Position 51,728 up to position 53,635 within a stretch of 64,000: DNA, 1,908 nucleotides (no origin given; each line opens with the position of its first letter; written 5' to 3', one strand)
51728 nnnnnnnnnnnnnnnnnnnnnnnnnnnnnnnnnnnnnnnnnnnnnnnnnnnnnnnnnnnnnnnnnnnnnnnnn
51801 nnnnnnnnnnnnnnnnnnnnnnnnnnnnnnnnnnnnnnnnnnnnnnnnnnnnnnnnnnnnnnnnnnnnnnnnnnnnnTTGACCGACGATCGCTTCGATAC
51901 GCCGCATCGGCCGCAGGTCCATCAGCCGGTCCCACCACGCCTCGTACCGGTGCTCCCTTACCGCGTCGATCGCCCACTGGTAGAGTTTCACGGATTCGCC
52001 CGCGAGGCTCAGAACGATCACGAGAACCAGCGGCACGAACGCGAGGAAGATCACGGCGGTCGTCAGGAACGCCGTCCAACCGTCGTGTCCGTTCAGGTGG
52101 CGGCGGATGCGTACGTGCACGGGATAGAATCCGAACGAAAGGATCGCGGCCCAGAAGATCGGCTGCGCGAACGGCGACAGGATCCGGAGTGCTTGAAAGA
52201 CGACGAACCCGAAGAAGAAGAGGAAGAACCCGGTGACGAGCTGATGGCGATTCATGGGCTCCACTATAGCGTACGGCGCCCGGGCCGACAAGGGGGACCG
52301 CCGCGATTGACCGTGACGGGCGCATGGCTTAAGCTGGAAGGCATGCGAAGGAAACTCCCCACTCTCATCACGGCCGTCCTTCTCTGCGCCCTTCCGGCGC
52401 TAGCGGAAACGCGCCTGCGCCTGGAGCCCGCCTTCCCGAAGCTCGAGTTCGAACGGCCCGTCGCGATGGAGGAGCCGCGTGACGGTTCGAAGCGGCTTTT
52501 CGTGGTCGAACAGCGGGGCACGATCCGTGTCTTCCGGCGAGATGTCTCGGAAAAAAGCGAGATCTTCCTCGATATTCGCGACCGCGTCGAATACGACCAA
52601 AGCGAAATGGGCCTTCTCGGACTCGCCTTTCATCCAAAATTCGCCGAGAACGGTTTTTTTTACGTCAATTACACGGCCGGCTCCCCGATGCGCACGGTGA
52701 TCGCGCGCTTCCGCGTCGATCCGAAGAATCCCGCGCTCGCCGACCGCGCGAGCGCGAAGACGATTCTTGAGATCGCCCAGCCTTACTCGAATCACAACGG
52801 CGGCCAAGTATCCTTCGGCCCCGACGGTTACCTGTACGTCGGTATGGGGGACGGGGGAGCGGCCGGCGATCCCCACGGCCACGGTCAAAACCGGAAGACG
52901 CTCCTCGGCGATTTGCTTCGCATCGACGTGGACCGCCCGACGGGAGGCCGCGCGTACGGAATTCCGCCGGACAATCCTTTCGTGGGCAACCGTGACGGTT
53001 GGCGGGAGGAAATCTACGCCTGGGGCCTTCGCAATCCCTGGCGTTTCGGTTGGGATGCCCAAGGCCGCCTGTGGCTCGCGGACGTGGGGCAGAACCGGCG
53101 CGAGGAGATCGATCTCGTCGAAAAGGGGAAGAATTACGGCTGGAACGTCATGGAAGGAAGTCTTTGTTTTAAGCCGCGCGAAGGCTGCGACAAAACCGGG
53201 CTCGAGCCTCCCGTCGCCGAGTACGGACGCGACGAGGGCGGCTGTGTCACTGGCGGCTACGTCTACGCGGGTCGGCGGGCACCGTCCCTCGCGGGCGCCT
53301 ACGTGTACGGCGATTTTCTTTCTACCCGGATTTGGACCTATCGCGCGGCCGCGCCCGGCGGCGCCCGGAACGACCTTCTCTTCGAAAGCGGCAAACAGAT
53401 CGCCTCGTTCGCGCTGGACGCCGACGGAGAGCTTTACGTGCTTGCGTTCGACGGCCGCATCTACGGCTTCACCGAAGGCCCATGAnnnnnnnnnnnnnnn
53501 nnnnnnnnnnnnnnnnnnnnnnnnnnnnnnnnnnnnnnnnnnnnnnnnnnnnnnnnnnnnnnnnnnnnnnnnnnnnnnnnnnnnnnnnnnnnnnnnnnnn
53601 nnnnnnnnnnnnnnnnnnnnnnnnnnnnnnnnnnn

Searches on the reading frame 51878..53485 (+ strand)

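Call 85: search_protein_families(library=pfam, proteins=[window:51878-53485:+], max_evalue=0.00001)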
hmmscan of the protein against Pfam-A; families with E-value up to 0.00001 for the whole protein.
window:51878-53485:+ (535 aa): 1 family
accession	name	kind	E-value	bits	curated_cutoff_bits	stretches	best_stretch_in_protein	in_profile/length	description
PF07995.17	GSDH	-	4.2e-46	158.2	25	1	192-523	2-323/332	Glucose / Sorbosone dehydrogenase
